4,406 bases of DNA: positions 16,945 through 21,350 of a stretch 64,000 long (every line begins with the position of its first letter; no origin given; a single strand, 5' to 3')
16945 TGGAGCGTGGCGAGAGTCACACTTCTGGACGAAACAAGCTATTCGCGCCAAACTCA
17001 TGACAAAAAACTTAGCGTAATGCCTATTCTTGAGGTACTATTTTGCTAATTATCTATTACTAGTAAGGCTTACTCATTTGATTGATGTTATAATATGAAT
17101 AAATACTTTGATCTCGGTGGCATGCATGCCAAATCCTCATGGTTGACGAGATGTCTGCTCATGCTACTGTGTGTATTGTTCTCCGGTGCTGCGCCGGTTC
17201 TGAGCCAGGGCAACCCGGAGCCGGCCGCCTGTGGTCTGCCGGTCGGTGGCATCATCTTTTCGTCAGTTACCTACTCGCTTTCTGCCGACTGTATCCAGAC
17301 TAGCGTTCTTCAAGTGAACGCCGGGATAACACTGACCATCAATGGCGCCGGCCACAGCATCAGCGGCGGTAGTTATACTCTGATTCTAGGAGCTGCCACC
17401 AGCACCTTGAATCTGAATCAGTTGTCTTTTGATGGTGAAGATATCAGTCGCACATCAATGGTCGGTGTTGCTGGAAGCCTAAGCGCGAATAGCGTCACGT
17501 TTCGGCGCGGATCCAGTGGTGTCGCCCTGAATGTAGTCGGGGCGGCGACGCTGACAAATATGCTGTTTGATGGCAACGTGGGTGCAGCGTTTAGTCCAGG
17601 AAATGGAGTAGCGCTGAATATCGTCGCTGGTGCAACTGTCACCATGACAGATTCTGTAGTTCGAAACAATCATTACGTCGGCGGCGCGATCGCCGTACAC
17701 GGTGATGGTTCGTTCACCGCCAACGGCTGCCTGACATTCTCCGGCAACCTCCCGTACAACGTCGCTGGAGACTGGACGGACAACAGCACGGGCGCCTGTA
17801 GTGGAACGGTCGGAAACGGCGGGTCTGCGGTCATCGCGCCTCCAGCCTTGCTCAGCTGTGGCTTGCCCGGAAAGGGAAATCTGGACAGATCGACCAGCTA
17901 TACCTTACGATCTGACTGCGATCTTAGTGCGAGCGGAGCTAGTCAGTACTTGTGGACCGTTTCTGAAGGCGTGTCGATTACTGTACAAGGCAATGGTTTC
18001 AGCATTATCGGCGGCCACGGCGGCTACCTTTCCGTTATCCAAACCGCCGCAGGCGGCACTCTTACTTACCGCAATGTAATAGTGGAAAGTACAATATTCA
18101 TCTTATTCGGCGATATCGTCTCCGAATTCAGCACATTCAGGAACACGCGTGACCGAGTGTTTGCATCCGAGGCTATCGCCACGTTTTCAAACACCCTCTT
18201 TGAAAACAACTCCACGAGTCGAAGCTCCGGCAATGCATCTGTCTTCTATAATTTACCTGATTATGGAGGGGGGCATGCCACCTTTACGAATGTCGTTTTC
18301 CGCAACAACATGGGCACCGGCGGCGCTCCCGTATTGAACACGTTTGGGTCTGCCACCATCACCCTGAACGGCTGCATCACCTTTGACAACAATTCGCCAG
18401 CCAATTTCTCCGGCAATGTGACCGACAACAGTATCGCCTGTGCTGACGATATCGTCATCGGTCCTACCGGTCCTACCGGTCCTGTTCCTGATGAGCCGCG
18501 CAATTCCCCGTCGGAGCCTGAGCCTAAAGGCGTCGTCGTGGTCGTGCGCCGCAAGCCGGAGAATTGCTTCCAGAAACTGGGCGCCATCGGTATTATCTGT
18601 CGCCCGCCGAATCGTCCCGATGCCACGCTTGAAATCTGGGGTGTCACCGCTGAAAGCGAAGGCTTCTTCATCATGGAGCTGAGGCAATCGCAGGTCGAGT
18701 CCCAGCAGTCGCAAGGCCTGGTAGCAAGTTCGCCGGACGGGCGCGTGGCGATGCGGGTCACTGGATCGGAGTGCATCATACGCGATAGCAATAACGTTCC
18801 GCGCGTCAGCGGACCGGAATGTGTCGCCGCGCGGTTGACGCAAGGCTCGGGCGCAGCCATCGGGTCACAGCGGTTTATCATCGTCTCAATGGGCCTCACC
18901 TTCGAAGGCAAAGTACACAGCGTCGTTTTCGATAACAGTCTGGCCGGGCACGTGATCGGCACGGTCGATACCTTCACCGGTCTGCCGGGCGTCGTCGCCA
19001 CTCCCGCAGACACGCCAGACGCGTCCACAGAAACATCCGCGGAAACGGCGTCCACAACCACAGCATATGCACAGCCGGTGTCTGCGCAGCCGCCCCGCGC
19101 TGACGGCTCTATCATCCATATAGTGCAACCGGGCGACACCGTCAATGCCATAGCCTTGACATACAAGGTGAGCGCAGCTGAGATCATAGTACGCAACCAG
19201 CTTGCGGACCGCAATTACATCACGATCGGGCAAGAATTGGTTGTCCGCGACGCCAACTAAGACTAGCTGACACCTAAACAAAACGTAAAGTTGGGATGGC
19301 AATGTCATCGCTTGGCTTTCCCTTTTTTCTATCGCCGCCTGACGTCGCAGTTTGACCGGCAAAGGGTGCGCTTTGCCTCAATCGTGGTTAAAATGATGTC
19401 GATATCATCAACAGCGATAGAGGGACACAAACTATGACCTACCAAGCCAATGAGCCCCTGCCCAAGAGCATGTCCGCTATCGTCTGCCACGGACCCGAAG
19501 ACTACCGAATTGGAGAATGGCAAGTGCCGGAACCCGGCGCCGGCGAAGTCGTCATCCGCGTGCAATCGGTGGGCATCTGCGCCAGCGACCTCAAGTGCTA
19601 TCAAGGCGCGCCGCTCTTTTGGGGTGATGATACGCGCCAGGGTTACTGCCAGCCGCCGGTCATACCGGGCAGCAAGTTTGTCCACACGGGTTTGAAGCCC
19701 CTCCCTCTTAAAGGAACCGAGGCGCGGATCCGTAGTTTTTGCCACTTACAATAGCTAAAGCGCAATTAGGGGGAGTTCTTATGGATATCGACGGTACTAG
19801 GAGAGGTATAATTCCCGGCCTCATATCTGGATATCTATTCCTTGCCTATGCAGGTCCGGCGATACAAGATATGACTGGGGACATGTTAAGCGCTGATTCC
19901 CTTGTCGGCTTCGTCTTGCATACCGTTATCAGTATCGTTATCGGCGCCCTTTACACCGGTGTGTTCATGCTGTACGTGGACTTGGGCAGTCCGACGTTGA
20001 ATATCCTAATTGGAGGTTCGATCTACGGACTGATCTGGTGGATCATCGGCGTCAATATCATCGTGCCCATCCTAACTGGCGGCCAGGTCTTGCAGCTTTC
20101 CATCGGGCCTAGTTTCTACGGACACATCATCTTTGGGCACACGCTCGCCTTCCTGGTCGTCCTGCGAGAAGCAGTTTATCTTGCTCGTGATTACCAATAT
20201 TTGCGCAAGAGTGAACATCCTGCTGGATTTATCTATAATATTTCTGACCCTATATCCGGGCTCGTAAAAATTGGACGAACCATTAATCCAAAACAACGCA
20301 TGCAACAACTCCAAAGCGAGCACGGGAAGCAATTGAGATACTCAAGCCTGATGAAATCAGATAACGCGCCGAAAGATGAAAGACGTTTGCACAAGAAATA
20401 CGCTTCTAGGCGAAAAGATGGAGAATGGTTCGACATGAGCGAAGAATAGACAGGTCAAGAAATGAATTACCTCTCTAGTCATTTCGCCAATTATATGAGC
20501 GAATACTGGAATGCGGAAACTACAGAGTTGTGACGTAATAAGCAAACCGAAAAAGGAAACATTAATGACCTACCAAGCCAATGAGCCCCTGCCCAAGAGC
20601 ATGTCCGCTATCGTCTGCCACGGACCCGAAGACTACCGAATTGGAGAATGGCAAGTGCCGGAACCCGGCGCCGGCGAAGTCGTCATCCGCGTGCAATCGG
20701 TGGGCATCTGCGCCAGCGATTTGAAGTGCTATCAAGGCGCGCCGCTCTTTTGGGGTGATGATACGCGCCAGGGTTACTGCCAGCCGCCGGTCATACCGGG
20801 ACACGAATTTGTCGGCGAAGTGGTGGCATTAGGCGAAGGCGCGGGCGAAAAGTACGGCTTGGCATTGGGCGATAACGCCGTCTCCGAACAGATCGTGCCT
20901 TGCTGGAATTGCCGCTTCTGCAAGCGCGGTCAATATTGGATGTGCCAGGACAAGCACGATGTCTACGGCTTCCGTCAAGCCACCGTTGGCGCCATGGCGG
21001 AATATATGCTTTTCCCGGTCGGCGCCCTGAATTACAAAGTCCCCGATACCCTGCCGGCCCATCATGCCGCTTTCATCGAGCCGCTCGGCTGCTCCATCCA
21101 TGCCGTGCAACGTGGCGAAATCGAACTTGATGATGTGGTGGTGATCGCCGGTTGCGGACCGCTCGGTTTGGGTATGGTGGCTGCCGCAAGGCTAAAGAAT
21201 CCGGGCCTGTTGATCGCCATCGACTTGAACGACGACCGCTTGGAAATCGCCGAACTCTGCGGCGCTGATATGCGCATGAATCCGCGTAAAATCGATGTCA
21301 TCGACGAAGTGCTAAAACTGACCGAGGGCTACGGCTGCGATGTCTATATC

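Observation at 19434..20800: AT-richer 1.13-kb cassette with a T5orf172 gene sits inside a 236-bp direct duplication of the 5' end of a Zn-ADH gene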

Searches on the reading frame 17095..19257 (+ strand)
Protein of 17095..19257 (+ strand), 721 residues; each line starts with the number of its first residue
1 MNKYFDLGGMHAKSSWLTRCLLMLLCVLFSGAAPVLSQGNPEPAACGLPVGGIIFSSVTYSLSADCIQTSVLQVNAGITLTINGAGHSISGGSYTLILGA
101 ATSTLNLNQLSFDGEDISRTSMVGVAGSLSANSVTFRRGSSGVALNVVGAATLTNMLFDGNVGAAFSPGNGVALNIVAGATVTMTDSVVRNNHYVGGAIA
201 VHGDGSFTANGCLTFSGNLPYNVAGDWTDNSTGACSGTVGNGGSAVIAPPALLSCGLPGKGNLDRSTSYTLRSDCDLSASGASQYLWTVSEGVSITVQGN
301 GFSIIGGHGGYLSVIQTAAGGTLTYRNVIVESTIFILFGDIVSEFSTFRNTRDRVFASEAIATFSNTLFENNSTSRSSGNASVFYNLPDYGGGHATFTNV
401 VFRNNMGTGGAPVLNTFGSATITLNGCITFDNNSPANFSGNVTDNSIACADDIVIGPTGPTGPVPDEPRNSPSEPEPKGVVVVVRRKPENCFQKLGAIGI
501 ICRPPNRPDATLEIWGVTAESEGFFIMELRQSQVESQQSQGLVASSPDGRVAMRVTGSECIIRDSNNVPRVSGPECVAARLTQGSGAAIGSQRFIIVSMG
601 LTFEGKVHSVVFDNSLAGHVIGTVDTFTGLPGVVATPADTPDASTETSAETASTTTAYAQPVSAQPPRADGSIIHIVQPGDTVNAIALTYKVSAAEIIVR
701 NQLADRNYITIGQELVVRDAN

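Call 6: search_protein_families(library=pfam, proteins=[window:17095-19257:+], max_evalue=0.01)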
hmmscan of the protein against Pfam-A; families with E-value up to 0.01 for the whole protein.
window:17095-19257:+ (721 aa): 1 family
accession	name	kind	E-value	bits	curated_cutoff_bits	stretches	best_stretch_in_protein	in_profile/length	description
PF01476.26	LysM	-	7.5e-10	39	20.9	1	675-717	1-42/43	LysM domain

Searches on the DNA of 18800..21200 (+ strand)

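Call 77: search_rna_families(source=window, start=18800, end=21200, threshold=evalue, max_evalue=1)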
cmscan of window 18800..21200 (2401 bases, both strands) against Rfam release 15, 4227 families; matches with E-value up to 1: 0.
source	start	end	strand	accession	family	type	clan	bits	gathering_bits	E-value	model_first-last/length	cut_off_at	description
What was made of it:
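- On Group I/II intron: No Rfam match at E <= 1 in 18800-21200 (call 77).
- No Rfam intron or other RNA family matches in 18800-21200 (call 77).
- Tried and rejected: Rfam: none (call 77).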

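Call 78: search_dna_similar(query=window:19670-20564:+, collection=phages, mode=distant, max_rows=10)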
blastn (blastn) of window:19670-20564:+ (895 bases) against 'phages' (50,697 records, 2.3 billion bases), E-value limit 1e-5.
No match.
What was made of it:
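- Tried and rejected: Phage DNA similarity of the cassette: none (call 78).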

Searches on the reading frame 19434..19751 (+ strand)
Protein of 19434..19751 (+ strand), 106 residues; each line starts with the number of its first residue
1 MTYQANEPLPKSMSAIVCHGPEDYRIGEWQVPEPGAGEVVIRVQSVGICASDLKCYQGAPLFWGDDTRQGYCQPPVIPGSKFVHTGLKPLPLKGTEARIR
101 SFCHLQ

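Call 6: search_protein_families(library=pfam, proteins=[window:19434-19751:+], max_evalue=0.01)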
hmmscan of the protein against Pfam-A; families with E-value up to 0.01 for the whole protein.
window:19434-19751:+ (106 aa): 1 family
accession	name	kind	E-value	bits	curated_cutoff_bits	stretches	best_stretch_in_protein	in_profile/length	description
PF08240.17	ADH_N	-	3e-05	24.6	23.5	1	35-82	1-40/104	Alcohol dehydrogenase GroES-like domain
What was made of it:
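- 19434..19669 (+): Upstream copy of ADH nt 1-236. It is part of a truncated 106-aa ORF (19434-19754) that lacks the GHE zinc-ligand motif. It is the remnant of a T-less allele. ADH_N match covers residues 35-82 only (call 6).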

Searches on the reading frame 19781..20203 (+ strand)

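Call 41: search_protein_families(library=pfam, proteins=[window:19781-20203:+], max_evalue=10)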
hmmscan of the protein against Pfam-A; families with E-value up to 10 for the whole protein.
seq(141 aa): 1 family
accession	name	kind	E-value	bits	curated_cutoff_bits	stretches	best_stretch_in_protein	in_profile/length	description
PF07274.17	DUF1440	-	3.1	8.3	34.7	0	41-99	54-106/135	Protein of unknown function (DUF1440)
